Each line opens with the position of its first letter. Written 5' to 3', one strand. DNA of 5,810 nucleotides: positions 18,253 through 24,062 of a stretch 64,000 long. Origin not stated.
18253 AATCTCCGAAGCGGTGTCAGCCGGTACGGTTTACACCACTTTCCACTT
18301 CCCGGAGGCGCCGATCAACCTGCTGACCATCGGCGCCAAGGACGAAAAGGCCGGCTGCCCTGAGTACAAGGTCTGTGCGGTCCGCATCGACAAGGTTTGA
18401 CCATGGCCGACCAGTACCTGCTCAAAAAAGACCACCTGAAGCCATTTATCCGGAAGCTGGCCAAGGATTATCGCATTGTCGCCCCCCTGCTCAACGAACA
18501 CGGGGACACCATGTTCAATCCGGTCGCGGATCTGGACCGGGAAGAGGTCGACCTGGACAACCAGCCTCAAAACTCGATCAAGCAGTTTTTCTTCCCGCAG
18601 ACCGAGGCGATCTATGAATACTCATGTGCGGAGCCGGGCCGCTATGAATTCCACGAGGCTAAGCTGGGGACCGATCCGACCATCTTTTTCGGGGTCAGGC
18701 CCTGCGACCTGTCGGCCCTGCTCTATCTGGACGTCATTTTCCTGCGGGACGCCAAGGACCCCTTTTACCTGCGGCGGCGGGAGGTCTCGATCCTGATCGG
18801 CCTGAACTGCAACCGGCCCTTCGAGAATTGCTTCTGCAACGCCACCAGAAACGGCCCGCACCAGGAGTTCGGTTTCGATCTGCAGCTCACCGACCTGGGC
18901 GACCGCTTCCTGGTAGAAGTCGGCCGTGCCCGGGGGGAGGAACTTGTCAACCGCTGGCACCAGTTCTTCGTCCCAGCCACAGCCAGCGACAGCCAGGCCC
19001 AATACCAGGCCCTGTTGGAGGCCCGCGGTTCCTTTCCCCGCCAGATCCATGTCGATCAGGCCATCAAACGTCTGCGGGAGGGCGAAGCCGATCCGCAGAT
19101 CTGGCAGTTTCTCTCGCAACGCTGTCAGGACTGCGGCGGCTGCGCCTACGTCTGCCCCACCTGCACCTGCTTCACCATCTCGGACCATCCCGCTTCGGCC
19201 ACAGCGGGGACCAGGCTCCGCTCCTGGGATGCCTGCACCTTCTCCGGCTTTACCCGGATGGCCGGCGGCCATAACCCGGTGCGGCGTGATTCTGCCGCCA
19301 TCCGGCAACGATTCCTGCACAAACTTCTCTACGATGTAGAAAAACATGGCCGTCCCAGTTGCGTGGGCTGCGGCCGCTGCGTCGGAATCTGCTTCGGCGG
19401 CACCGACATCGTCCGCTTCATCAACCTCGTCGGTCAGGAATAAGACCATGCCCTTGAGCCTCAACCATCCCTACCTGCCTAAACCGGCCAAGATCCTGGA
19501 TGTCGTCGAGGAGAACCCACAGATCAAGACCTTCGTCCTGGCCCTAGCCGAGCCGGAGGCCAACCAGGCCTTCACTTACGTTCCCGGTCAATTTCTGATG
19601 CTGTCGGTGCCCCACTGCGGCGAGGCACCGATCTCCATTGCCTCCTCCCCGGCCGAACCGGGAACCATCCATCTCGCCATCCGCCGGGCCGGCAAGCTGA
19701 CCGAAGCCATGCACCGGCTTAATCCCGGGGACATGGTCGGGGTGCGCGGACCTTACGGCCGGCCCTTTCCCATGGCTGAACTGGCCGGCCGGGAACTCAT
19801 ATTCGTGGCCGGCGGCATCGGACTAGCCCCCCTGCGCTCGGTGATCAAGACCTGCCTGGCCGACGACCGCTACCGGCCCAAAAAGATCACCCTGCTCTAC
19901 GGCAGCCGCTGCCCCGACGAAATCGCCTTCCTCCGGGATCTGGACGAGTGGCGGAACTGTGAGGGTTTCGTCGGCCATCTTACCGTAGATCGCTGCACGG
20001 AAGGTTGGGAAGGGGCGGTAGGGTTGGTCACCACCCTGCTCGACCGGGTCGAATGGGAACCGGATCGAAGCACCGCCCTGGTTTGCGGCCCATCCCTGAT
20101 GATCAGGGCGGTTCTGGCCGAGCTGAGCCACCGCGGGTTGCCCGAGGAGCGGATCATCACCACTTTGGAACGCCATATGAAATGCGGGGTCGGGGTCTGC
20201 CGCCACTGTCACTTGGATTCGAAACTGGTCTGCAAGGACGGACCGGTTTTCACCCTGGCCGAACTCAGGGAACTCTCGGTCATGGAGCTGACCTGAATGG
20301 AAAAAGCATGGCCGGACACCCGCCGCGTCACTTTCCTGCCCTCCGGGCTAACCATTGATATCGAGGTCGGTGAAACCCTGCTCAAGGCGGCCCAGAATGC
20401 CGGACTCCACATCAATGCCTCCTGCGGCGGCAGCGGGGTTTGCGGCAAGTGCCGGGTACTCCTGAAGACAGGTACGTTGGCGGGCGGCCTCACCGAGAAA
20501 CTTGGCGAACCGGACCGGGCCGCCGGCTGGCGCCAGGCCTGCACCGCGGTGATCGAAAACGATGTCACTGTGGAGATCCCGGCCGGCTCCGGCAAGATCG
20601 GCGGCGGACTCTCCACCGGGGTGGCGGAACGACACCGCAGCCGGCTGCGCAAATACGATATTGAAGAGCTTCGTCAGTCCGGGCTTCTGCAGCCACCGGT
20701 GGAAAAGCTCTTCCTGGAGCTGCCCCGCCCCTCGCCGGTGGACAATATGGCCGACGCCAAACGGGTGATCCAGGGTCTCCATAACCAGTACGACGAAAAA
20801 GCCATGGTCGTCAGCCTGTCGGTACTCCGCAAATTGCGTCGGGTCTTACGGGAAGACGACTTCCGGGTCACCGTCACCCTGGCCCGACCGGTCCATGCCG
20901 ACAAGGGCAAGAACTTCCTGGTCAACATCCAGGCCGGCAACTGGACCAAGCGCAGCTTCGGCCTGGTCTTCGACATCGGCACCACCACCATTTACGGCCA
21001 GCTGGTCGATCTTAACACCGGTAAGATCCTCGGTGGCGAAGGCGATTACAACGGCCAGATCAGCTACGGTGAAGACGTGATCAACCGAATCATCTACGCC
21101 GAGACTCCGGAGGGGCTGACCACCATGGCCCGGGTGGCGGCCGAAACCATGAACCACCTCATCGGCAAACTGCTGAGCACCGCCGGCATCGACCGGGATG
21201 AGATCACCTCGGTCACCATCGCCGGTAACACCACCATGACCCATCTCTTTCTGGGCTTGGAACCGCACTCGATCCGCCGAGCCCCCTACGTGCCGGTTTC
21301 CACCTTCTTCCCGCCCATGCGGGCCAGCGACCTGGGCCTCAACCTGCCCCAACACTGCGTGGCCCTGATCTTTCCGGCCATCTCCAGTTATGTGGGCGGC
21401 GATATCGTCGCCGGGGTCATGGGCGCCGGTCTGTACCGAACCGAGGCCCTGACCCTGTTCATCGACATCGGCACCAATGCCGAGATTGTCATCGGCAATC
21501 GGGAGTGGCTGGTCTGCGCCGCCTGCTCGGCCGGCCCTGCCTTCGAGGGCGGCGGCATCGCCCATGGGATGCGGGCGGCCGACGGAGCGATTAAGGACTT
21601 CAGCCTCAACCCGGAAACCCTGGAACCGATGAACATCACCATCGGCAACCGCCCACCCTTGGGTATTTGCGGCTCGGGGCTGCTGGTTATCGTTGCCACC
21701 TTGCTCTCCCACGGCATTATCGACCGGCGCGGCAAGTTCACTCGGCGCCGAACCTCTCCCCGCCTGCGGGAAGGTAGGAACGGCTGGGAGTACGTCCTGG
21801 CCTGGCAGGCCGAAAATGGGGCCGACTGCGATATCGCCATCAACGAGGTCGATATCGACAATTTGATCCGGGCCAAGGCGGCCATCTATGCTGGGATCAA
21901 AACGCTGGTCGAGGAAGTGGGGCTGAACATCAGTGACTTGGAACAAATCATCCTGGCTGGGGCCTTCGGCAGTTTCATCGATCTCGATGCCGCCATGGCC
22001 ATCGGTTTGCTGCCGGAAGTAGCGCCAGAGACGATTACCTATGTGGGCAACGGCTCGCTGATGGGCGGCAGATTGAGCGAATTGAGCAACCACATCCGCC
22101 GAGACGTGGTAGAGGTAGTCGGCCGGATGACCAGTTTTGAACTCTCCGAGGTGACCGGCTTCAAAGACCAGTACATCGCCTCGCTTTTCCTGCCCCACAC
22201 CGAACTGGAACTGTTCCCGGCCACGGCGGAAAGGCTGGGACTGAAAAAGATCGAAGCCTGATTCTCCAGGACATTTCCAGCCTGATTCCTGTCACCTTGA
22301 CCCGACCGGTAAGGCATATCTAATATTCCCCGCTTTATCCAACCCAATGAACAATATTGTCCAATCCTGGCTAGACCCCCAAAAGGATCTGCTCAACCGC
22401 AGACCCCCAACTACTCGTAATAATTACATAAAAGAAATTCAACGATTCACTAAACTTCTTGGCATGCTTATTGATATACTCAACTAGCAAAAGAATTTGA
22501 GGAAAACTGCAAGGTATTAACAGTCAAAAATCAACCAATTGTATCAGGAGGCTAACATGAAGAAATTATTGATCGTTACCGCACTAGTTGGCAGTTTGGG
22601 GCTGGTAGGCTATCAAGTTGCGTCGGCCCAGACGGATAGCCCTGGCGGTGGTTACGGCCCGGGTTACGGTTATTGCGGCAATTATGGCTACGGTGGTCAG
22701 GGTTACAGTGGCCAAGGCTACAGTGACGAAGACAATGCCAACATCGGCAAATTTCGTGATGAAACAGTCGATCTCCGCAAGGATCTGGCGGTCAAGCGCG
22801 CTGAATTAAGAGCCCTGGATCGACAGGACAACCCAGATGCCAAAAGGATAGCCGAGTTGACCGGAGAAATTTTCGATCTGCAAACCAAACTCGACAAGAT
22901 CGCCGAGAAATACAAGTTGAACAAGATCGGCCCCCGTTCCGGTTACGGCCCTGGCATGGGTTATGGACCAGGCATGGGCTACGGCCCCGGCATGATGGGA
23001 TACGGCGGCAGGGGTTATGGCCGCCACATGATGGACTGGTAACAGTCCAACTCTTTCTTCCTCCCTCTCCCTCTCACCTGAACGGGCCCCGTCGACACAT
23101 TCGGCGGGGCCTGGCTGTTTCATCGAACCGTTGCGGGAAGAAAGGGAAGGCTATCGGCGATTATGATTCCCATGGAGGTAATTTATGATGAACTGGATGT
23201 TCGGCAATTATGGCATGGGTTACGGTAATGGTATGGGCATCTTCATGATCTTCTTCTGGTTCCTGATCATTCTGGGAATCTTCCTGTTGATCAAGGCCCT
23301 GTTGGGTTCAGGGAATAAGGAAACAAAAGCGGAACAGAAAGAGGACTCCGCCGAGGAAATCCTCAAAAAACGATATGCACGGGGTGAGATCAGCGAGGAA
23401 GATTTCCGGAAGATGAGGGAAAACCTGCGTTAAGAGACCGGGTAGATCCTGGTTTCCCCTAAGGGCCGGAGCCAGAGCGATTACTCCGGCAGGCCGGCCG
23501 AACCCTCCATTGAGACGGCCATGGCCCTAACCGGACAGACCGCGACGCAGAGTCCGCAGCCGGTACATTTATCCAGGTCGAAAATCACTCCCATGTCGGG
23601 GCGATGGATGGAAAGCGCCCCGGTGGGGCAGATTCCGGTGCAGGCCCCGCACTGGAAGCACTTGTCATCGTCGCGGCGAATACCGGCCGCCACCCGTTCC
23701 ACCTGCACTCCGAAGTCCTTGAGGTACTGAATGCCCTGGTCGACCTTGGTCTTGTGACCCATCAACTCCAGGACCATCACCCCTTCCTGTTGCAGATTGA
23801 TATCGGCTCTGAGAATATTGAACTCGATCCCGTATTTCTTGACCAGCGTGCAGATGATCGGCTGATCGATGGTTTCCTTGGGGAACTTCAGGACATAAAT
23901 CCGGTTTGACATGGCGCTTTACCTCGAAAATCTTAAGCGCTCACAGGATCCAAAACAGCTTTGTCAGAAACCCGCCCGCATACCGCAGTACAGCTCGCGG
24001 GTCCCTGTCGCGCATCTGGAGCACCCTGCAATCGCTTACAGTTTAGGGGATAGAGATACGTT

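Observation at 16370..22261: Four-gene operon: Sec-FDH + AsrA/AsrB (Flx)-like NAD(P)H module + corrinoid reductive activator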

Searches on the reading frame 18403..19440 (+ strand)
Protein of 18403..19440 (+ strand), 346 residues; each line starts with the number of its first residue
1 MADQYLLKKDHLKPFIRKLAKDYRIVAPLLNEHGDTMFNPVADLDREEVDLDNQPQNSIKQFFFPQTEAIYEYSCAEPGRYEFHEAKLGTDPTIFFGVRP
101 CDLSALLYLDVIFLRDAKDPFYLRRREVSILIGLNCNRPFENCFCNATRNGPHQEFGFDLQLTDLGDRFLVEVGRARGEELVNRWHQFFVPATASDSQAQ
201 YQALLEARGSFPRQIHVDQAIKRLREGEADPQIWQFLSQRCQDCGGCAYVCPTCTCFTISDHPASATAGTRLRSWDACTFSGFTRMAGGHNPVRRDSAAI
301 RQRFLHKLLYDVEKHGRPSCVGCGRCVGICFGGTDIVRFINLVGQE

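Call 47: find_related_loci(query=A1, collection=metagenome_contigs, flank=6000)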
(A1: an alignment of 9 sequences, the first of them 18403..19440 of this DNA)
Query A1 (346 aa) in metagenome_contigs; peptide patterns used: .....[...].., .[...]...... (x = any residue, [..] = any of these).
570 stretches matched a pattern; 410 encode a relative of the query (tblastn E <= 1e-3); the best 80 are kept; 80 distinct loci.
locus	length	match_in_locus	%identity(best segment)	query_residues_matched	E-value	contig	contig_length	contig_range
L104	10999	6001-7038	98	1-346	0e+0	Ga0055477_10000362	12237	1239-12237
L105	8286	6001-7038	98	1-346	0e+0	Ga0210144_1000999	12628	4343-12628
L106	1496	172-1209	84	1-346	0e+0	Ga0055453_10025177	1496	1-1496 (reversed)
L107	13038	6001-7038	82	1-346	0e+0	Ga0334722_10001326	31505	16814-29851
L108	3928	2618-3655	79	1-346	0e+0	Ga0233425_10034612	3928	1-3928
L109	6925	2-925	81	39-346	3e-172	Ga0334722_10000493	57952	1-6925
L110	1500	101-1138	66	1-346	1e-179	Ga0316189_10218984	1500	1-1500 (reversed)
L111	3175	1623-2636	66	3-341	2e-165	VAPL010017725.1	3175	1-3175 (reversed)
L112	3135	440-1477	64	1-346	2e-165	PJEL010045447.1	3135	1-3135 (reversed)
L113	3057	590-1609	65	2-341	4e-165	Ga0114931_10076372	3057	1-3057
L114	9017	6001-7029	63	1-343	1e-155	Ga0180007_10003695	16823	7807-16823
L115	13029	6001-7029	62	1-343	9e-155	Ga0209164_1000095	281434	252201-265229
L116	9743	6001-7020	64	1-341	5e-153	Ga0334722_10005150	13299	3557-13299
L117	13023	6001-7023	64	1-343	8e-151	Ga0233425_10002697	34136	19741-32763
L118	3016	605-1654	63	1-346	8e-158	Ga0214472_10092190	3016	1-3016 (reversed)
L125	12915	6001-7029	64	1-343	2e-149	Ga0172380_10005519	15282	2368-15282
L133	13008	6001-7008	63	5-341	8e-147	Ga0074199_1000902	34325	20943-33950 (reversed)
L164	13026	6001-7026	54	4-346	2e-126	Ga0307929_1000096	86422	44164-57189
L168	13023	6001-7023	52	4-346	5e-123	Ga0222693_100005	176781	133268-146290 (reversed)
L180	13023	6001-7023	54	4-346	2e-128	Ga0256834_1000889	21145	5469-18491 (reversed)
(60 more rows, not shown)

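Call 51: search_protein_families(library=pfam, proteins=[L125:8204-10960:+, L115:11001-12632:+, L116:8225-9583:+, L164:9862-11643:+, L168:647-1381:-, L180:1258-3342:-, L114:667-2079:-, L114:2839-3357:-, L133:1152-1907:-, L104:360-2546:+], max_evalue=0.00001)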
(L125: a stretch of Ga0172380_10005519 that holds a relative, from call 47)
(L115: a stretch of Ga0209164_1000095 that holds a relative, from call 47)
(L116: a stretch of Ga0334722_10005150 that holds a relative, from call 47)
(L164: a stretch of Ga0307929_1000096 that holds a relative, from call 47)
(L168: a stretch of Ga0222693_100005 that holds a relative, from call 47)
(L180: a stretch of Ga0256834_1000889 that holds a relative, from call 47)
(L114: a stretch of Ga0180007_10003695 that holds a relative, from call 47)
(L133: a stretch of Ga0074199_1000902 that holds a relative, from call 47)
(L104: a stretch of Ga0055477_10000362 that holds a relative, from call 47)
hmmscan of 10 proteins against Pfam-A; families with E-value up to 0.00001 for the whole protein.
L125:8204-10960:+ (918 aa): 2 families
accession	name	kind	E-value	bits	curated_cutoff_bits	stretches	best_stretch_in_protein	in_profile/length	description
PF09137.17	Glucodextran_N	-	1e-85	287.9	24.1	1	30-325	2-262/263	Glucodextranase, domain N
PF00723.27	Glyco_hydro_15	-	2.6e-46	158.8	22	1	343-797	5-426/427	Glycosyl hydrolases family 15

L115:11001-12632:+ (543 aa): 4 families
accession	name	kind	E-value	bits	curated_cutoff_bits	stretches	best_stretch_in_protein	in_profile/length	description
PF02518.31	HATPase_c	-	5.7e-25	88.4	26.4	1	437-541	2-110/111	Histidine kinase-, DNA gyrase B-, and HSP90-like ATPase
PF12729.13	4HB_MCP_1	-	3.9e-17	62.8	27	1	34-214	1-181/181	Four helix bundle sensory module for signal transduction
PF00672.30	HAMP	-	1.3e-12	48.3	25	1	239-285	2-48/53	HAMP domain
PF00512.31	HisKA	-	3.7e-09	36.9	26.9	1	316-373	1-56/66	His Kinase A (phospho-acceptor) domain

L116:8225-9583:+ (452 aa): 2 families
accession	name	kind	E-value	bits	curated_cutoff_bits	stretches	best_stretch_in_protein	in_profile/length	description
PF02310.24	B12-binding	-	1.6e-21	76.8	32.1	1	21-125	12-120/121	B12 binding domain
PF04055.27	Radical_SAM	-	1.4e-12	48.6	29.5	1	191-348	3-165/166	Radical SAM superfamily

L164:9862-11643:+ (593 aa): 3 families
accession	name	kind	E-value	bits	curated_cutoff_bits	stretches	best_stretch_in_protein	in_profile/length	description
PF00224.27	PK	-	3.2e-107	358.9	30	1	128-448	3-328/328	Pyruvate kinase, barrel domain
PF00072.30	Response_reg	-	7.4e-18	65.2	30.2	1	3-113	1-109/111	Response regulator receiver domain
PF02887.21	PK_C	-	6.7e-10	39.5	28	1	481-577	8-103/114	Pyruvate kinase, alpha/beta domain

L168:647-1381:- (244 aa): 0 families

L180:1258-3342:- (694 aa): 7 families
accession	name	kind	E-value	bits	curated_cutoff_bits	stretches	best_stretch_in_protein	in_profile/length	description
PF00009.33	GTP_EFTU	-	4.1e-60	203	26.5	1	7-280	2-187/188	Elongation factor Tu GTP binding domain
PF03764.24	EFG_IV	-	4.4e-42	143.1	24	1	476-594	1-121/121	Elongation factor G, domain IV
PF14492.12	EFG_III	-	1.4e-30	105.6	27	1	401-474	1-74/75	Elongation Factor G, domain III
PF00679.30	EFG_C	-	4.4e-29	100.8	27.9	1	597-682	2-88/89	Elongation factor G C-terminus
PF03144.31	GTP_EFTU_D2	-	1.3e-17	64.4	30.3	1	322-388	1-73/73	Elongation factor Tu domain 2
PF22042.2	EF-G_D2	-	4.9e-13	49.4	27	1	318-389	12-83/84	Elongation factor G domain 2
PF16658.11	RF3_C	-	6.2e-07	29.7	40.1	1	410-489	15-94/132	Class II release factor RF3, C-terminal domain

L114:667-2079:- (470 aa): 1 family
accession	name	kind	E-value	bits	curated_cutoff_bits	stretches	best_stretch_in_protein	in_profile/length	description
PF01925.25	TauE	-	3.7e-19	69.8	32.6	1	328-446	2-114/237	Sulfite exporter TauE/SafE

L114:2839-3357:- (172 aa): 1 family
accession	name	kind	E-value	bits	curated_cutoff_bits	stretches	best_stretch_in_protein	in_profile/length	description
PF00581.25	Rhodanese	-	7.2e-18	65.3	22.2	1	58-140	10-101/102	Rhodanese-like domain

L133:1152-1907:- (251 aa): 0 families

L104:360-2546:+ (728 aa): 0 families

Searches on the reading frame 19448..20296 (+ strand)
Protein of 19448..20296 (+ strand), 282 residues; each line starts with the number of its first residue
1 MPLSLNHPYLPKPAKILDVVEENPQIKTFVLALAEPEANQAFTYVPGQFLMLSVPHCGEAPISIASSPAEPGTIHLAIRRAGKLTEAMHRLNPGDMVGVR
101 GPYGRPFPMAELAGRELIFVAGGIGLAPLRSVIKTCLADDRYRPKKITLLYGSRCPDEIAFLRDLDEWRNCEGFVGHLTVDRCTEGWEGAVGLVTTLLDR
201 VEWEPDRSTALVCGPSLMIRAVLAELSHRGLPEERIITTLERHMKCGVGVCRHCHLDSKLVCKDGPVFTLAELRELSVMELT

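Call 7: search_protein_families(library=pfam, proteins=[window:19448-20296:+])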
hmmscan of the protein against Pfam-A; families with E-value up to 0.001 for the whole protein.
window:19448-20296:+ (282 aa): 3 families
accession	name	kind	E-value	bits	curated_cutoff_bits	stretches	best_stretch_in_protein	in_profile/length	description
PF00175.26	NAD_binding_1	-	5.7e-15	56.3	22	1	119-222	1-107/109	Oxidoreductase NAD-binding domain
PF10418.14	DHODB_Fe-S_bind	-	2.3e-11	43.7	23.9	1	241-273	1-40/41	Iron-sulfur cluster binding domain of dihydroorotate dehydrogenase B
PF00970.30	FAD_binding_6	-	6.7e-09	36.4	21.1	1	21-105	9-96/99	Oxidoreductase FAD-binding domain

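Call 8: search_protein_families(library=ncbifam, proteins=[window:19448-20296:+])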
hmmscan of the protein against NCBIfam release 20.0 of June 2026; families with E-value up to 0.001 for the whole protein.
window:19448-20296:+ (282 aa): 25 families
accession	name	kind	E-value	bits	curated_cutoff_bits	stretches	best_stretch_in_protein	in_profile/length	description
NF006220.0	PRK08345.1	subfamily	8.6e-73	245.1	395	1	6-270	5-284/294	cytochrome-c3 hydrogenase subunit gamma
NF040830.1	sulfhyd_ShyC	equivalog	7.8e-61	205.8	600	1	7-271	2-279/288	NAD(P)-dependent hydrogenase/sulfhydrogenase 2 subunit gamma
NF040835.1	sulfhyd_HydG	equivalog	4.4e-57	193.6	650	1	6-272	12-283/292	NADPH-dependent hydrogenase/sulfhydrogenase 1 subunit gamma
TIGR02911.1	sulfite_red_B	equivalog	3.3e-55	187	288.6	1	9-274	3-257/261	anaerobic sulfite reductase subunit AsrB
NF000796.0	PRK00054.1-1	equivalog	3.9e-53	180.3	224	1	11-275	3-237/254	dihydroorotate dehydrogenase electron transfer subunit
NF000798.0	PRK00054.1-3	equivalog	7.7e-26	91.2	219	1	21-270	11-239/244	dihydroorotate dehydrogenase electron transfer subunit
NF000799.0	PRK00054.1-4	equivalog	5.8e-23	81.3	314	1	45-272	34-255/258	dihydroorotate dehydrogenase electron transfer subunit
NF045803.1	MethMoxFADbindMmoC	equivalog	1.2e-20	73.6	500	1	27-237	122-336/343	aromatic/alkene monooxygenase hydroxylase FAD-binding subunit MmoC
NF004862.0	PRK06222.1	subfamily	2.7e-20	73.1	220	1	43-269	27-244/281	sulfide/dihydroorotate dehydrogenase-like FAD/NAD-binding protein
NF009414.0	PRK12778.1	equivalog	9.2e-19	67.2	1103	1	28-269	14-244/752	bifunctional dihydroorotate dehydrogenase B NAD binding subunit/NADPH-dependent glutamate synthase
NF040810.1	BenC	equivalog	7.9e-18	64.7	430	1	27-233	118-322/333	benzoate 1,2-dioxygenase electron transfer component BenC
NF005963.0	PRK08051.1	equivalog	1.7e-17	63.5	230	1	38-236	25-225/233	NAD(P)H-flavin reductase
NF000797.0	PRK00054.1-2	equivalog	1.9e-17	63.4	270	1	44-270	42-262/267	dihydroorotate dehydrogenase electron transfer subunit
TIGR01941.1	nqrF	equivalog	2.1e-17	63.2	295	1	64-237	211-399/405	NADH:ubiquinone reductase (Na(+)-transporting) subunit F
NF058606.1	GlBtMonoRdsGbcB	equivalog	8.7e-16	57.7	500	1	16-231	18-237/362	glycine betaine monooxygenase reductase subunit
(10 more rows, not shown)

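Call 55: search_solved_structures(query=window:19448-20296:+, max_evalue=1e-10)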
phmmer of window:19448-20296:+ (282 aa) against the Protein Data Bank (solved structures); distinct sequences matched with E-value up to 1e-10: 20.
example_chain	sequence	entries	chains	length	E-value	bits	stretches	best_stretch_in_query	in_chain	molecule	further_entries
9nez_C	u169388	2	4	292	2.5e-56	194.3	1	6-272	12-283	Sulfhydrogenase 1 subunit gamma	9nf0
1ep1_B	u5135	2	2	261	4.8e-19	71.9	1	45-270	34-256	DIHYDROOROTATE DEHYDROGENASE B (PYRK SUBUNIT)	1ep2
1ep3_B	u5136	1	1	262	4.9e-19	71.9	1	45-270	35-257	DIHYDROOROTATE DEHYDROGENASE B (PYRK SUBUNIT)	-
5ksw_B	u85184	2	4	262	2.7e-18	69.5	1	44-269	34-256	Dihydroorotate dehydrogenase B (NAD(+)), electron transfer subunit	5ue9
2eix_A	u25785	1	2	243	1.4e-15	60.6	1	61-233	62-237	NADH-cytochrome b5 reductase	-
4ylf_A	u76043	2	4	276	1.2e-14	57.6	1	45-271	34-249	Dihydroorotate dehydrogenase B (NAD(+)), electron transfer subunit homolog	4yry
7qu3_A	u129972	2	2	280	1.8e-14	56.9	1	81-237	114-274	Na(+)-translocating NADH-quinone reductase subunit F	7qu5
1tvc_A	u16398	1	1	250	3.9e-14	55.8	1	38-237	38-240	METHANE MONOOXYGENASE COMPONENT C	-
8ad3_A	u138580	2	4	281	2.6e-13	53.1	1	82-237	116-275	Na(+)-translocating NADH-quinone reductase subunit F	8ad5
4u9u_A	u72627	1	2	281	2.7e-13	53.1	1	82-237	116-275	Na(+)-translocating NADH-quinone reductase subunit F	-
8ad4_A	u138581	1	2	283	2.7e-13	53.1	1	82-237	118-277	Na(+)-translocating NADH-quinone reductase subunit F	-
4uaj_A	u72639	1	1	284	2.8e-13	53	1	82-237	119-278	Na(+)-translocating NADH-quinone reductase subunit F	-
7qty_A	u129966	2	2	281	4.9e-13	52.2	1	82-237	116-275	Na(+)-translocating NADH-quinone reductase subunit F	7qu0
7xk3_F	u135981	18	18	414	5.7e-13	52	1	82-237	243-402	Na(+)-translocating NADH-quinone reductase subunit F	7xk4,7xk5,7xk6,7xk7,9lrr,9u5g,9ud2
8a1t_F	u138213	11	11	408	6.2e-13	51.9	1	82-237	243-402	Na(+)-translocating NADH-quinone reductase subunit F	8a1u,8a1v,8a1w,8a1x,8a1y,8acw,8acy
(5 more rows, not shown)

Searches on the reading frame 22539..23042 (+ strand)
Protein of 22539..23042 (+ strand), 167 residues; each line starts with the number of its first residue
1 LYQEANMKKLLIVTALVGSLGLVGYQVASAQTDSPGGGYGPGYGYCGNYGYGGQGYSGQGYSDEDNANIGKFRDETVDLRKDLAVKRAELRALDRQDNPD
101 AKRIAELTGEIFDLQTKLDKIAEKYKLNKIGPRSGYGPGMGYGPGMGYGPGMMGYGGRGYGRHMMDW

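Call 10: search_protein_families(library=pfam, proteins=[window:22539-23042:+])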
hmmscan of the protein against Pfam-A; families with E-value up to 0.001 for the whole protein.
window:22539-23042:+ (167 aa): 1 family
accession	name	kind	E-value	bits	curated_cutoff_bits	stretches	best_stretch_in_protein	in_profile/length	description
PF13801.11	Metal_resist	-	4.8e-06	27.2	29.2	1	67-124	52-109/125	Heavy-metal resistance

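Call 72: search_protein_families(library=pfam, proteins=[window:22539-23042:+], max_evalue=0.001)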
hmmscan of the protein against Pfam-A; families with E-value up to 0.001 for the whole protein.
window:22539-23042:+ (167 aa): 1 family
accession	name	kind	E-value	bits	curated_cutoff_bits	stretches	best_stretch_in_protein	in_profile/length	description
PF13801.11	Metal_resist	-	4.8e-06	27.2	29.2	1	67-124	52-109/125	Heavy-metal resistance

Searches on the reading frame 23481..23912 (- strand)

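Call 10: search_protein_families(library=pfam, proteins=[window:23481-23912:-])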
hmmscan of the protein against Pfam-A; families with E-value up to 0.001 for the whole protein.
window:23481-23912:- (143 aa): 15 families
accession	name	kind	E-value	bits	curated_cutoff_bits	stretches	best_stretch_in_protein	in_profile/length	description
PF09383.16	NIL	-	2.8e-19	69.2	24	1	4-72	1-72/73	NIL domain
PF00037.32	Fer4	-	3.4e-16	58.7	21.1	2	109-130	1-22/24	4Fe-4S binding domain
PF13237.11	Fer4_10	-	2e-15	56.9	25.5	2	78-127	2-53/53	4Fe-4S dicluster domain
PF12838.12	Fer4_7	-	1.4e-13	51.5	27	2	84-130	1-52/52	4Fe-4S dicluster domain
PF12797.12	Fer4_2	-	1.4e-12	47.1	24.5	2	109-128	3-22/22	4Fe-4S binding domain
PF12837.12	Fer4_6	-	3.8e-12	46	25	2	111-130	4-23/24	4Fe-4S binding domain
PF14697.11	Fer4_21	-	2.3e-11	44.1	35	1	81-130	4-56/59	4Fe-4S dicluster domain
PF13187.11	Fer4_9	-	5e-10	39.7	27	1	84-131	1-52/52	4Fe-4S dicluster domain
PF12800.12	Fer4_4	-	2.4e-09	37.2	24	2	114-128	2-16/17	4Fe-4S binding domain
PF13183.11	Fer4_8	-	5.9e-08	33.6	27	1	113-128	2-17/68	4Fe-4S dicluster domain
PF13484.11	Fer4_16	-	2.3e-07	31.9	30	0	84-102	1-19/66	4Fe-4S double cluster binding domain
PF25160.1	LdpA_Fe-S-bd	-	1.4e-06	28.4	27.6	1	114-131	26-43/49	LdpA Fe-S cluster-binding domain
PF12798.12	Fer4_3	-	6.1e-06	27.1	27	0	116-130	1-15/15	4Fe-4S binding domain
PF13459.11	Fer4_15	-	5.5e-05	24.2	22.4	1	109-127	1-19/66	4Fe-4S single cluster domain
PF13534.11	Fer4_17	-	0.00017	22.5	22.2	0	113-127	43-57/61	4Fe-4S dicluster domain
